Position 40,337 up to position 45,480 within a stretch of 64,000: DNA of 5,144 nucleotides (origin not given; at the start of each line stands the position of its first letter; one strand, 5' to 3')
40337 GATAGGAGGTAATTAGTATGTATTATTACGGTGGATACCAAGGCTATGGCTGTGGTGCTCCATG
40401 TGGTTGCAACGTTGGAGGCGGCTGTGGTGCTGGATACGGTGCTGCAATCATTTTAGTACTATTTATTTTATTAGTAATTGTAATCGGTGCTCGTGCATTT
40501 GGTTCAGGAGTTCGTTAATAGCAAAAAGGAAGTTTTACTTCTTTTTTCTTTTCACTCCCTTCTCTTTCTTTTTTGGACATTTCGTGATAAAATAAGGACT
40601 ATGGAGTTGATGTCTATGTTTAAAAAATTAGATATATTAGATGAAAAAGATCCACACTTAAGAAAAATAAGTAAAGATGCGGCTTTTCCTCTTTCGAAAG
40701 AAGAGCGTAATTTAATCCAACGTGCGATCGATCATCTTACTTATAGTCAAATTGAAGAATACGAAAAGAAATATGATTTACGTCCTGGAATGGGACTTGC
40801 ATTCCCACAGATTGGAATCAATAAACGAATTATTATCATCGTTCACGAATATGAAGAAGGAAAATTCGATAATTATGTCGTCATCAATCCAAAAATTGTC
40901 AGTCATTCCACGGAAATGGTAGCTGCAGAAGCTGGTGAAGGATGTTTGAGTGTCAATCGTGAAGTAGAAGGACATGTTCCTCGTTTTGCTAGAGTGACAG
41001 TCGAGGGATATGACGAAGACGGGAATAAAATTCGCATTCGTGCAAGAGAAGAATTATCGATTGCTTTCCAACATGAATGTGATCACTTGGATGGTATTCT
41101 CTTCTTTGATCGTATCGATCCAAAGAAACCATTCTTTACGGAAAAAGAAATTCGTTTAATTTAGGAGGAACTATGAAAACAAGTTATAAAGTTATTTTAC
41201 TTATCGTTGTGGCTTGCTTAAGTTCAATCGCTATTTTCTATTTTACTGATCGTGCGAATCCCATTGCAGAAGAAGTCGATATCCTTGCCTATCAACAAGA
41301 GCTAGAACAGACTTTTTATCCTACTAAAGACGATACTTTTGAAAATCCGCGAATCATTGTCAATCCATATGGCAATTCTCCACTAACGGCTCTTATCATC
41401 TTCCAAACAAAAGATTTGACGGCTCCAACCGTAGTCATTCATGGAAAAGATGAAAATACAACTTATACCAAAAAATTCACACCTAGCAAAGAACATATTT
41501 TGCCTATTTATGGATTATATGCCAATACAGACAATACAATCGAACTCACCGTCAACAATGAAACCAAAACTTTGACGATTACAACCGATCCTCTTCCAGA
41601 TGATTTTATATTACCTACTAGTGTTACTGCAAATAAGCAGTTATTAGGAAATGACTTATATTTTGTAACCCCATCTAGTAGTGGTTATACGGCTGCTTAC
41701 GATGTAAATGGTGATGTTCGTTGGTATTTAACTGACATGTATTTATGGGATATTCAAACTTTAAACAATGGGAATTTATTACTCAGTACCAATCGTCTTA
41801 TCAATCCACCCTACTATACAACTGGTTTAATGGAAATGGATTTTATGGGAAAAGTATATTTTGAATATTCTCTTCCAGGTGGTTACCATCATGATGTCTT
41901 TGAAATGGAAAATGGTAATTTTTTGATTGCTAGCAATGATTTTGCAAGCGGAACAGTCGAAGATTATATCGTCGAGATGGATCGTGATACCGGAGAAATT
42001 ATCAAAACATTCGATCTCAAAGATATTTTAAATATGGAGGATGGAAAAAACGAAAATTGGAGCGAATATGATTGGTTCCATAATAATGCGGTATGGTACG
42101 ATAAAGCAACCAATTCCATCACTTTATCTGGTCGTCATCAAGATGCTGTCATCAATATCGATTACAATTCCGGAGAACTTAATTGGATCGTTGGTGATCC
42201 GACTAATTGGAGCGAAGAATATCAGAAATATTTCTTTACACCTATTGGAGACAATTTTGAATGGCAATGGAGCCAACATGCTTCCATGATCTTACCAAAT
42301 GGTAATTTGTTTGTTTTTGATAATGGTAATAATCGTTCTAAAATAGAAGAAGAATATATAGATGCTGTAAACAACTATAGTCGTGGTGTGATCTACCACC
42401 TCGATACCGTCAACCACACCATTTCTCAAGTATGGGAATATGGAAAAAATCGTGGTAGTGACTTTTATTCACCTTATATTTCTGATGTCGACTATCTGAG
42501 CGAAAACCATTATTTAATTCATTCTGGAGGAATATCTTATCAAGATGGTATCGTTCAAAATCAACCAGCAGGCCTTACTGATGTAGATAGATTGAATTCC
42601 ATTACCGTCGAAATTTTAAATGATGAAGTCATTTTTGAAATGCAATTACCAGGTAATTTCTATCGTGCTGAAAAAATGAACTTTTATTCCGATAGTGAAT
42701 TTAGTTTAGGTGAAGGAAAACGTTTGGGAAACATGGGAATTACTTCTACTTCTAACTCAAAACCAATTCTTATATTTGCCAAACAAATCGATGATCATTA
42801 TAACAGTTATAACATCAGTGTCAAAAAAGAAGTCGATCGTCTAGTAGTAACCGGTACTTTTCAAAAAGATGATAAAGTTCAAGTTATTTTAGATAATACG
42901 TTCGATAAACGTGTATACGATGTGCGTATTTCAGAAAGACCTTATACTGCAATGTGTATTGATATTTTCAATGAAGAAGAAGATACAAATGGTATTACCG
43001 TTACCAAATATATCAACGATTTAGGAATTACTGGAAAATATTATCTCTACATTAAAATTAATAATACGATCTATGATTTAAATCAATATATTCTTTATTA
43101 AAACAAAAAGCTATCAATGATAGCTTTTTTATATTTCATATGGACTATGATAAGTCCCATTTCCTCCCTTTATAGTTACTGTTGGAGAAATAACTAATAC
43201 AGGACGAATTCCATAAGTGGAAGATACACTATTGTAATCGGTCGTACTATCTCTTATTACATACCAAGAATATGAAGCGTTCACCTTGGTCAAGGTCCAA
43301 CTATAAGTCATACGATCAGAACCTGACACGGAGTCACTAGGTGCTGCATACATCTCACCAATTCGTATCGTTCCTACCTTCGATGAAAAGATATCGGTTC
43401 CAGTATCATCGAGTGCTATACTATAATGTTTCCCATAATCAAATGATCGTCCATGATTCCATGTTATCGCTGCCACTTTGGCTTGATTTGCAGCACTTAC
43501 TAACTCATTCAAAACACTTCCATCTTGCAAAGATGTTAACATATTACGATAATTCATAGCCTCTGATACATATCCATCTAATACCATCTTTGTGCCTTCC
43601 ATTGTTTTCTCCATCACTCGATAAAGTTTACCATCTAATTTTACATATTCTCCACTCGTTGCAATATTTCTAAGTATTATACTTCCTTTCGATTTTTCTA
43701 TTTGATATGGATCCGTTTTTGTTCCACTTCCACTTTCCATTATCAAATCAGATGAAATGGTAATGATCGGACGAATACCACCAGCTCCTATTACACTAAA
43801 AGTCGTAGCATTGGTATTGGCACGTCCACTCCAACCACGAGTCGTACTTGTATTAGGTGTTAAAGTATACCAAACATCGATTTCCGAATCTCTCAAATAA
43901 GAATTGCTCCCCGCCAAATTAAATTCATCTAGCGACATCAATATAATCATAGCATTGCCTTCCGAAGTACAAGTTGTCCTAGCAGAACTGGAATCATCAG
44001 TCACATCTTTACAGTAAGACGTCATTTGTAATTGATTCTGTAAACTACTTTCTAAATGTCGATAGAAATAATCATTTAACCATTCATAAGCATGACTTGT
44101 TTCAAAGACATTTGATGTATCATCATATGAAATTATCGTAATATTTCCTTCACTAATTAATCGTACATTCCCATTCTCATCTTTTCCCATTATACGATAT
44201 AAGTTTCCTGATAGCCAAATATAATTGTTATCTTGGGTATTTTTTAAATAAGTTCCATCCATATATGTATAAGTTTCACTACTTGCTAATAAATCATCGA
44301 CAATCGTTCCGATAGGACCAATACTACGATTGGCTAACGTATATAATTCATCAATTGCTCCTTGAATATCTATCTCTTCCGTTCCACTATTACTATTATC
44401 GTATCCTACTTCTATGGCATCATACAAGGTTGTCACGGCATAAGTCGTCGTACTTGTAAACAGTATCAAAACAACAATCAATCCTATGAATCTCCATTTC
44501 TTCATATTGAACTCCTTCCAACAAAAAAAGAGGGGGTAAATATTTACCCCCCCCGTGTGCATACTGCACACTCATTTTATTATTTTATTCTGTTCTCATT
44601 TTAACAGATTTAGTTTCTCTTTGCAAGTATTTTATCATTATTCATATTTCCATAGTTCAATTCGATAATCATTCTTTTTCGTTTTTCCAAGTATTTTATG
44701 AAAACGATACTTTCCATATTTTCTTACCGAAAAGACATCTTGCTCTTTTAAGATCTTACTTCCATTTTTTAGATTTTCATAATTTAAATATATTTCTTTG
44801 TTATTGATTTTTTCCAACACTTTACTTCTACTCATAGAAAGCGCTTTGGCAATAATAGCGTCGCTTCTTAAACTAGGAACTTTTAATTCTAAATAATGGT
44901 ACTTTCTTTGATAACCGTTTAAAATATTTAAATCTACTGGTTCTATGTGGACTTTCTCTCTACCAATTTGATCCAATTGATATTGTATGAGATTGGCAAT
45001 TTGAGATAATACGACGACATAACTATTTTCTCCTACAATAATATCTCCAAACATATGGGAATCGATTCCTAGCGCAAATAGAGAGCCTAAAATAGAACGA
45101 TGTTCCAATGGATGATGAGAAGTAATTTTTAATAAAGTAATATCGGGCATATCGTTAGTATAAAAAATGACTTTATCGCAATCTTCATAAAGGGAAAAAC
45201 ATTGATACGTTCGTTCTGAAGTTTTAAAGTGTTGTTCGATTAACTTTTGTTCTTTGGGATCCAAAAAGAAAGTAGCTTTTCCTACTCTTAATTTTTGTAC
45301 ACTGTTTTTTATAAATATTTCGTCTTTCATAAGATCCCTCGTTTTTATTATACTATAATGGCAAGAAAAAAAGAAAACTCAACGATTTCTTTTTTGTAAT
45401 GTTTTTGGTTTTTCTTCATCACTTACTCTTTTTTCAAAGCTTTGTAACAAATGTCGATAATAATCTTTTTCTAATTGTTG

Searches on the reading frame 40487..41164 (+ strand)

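Call 26: search_protein_families(library=ncbifam, proteins=[window:40487-41164:+], max_evalue=0.00001)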
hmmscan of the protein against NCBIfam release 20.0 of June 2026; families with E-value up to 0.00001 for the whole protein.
window:40487-41164:+ (225 aa): 6 families
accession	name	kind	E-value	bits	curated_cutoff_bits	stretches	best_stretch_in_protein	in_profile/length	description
TIGR00079.1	pept_deformyl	equivalog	6.7e-39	133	103.95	1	51-222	5-159/161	peptide deformylase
NF001159.1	PRK00150.1-3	subfamily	3.6e-30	104.7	125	1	81-216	23-156/167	peptide deformylase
NF009483.0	PRK12846.1-4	equivalog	1.8e-16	60.3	267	1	94-210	37-156/193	peptide deformylase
NF009484.0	PRK12846.1-5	equivalog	7.8e-16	58.2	190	1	98-210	41-147/165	peptide deformylase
NF011189.0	PRK14595.1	equivalog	2.1e-15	56.8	232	1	100-222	43-155/162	peptide deformylase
NF006670.0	PRK09218.1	equivalog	8.7e-14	51.7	162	1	101-205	41-135/136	peptide deformylase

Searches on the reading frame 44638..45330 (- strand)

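Call 23: search_protein_families(library=pfam, proteins=[window:44638-45330:-], max_evalue=0.001)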
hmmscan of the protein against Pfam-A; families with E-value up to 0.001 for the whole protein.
window:44638-45330:- (230 aa): 2 families
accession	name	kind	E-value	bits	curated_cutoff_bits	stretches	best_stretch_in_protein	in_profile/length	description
PF17774.7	YlmH_RBD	-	1.5e-13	51.3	23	1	74-134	21-82/84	Putative RNA-binding domain in YlmH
PF25818.1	MTRES1_C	-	2.5e-05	25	27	1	148-200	4-56/103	Mitochondrial transcription rescue factor 1, C-terminal domain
